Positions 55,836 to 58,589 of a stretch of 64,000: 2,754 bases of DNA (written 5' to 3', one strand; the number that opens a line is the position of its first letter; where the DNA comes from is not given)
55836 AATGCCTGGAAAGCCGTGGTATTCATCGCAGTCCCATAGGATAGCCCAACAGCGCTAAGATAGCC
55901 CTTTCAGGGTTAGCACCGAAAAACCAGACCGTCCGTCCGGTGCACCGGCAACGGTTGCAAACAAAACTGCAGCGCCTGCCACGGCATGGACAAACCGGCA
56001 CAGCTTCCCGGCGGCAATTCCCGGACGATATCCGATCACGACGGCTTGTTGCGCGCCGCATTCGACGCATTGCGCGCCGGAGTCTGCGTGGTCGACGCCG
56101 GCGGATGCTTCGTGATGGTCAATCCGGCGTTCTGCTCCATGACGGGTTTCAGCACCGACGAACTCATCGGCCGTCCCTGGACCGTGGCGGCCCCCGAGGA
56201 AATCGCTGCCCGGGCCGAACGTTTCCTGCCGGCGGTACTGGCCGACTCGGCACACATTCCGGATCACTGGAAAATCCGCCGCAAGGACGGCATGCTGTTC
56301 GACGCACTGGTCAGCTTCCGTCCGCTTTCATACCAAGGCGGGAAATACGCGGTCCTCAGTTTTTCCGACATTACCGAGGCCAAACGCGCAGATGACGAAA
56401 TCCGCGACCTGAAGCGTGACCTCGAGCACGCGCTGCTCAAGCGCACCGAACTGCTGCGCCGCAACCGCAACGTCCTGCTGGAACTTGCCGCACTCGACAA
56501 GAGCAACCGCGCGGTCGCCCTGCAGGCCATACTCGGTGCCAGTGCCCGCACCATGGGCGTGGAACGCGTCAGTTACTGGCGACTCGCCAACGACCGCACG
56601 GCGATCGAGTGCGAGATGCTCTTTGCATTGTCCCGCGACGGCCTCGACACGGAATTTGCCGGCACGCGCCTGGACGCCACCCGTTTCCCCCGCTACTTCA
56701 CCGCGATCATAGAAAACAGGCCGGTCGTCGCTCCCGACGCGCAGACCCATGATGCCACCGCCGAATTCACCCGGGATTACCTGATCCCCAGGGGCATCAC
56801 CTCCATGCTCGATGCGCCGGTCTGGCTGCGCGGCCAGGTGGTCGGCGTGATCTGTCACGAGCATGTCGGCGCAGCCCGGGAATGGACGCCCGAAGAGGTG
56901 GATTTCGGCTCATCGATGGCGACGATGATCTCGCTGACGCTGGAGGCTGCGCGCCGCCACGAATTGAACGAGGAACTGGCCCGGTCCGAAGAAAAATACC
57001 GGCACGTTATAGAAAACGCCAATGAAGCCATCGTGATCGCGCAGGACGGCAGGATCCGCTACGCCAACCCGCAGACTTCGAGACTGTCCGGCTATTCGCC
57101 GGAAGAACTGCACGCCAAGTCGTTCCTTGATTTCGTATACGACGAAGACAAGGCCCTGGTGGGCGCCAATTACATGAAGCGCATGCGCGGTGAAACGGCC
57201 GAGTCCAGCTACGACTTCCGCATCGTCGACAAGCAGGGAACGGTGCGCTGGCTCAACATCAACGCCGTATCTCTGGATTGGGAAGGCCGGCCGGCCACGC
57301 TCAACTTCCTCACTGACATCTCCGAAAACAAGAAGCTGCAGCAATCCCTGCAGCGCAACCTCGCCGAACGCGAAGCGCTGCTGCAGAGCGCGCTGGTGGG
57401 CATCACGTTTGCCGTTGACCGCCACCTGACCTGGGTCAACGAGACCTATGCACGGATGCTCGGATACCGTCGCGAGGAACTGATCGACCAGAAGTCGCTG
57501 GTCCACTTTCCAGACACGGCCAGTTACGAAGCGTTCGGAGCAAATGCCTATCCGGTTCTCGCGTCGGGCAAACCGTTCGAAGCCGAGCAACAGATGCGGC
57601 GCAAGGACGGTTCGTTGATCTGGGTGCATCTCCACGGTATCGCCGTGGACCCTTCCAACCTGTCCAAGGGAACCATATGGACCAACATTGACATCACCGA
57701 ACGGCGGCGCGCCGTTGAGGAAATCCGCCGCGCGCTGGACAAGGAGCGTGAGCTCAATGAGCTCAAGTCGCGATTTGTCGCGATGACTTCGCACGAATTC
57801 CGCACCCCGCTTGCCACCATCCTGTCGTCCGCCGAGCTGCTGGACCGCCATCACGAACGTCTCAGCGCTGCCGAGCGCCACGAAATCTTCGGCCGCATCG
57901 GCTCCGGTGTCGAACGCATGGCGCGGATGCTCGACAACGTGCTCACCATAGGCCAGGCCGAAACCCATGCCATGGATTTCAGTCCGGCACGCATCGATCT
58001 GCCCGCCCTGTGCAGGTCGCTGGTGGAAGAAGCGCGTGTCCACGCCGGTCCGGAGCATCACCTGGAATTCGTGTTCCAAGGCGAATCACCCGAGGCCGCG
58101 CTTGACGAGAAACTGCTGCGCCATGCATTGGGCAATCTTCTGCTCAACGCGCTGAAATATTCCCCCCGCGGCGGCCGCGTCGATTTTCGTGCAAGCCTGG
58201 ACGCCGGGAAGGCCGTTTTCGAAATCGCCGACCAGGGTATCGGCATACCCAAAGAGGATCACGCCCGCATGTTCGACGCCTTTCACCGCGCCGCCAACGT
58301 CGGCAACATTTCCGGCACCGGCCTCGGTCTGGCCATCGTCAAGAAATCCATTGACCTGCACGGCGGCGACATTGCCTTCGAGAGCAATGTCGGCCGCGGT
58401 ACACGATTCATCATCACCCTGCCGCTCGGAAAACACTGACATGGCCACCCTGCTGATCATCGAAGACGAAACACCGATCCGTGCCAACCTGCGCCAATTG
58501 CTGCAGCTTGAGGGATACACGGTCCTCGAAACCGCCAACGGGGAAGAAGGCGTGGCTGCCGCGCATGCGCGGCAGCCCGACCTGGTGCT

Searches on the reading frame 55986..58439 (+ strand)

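Call 58: search_protein_families(library=pfam, proteins=[window:55986-58439:+], max_evalue=0.00001)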
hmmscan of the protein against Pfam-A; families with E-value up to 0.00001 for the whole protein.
window:55986-58439:+ (817 aa): 9 families
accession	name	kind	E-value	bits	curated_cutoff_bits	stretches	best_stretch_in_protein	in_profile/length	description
PF13426.13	PAS_9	-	5.9e-37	126.5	27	3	32-131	3-103/103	PAS domain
PF00989.32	PAS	-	1.9e-33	115.3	22.6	2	336-435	1-101/113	PAS fold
PF08447.18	PAS_3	-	1.8e-32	111.9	25.6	2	359-437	3-83/89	PAS fold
PF08448.16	PAS_4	-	3.4e-31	108.2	23.1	3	26-134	1-110/110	PAS fold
PF02518.31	HATPase_c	-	6.2e-30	104.3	26.4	1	707-815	2-110/111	Histidine kinase-, DNA gyrase B-, and HSP90-like ATPase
PF13188.13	PAS_8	-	1.7e-24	85.2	21.8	2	21-70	2-52/65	PAS domain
PF01590.32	GAF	-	6.4e-14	53.1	22.4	1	177-319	4-133/133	GAF domain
PF00512.31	HisKA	-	1.1e-13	51.4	26.9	1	594-659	2-64/66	His Kinase A (phospho-acceptor) domain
PF12860.13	PAS_7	-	4.8e-07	30.4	27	0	27-136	2-114/115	PAS fold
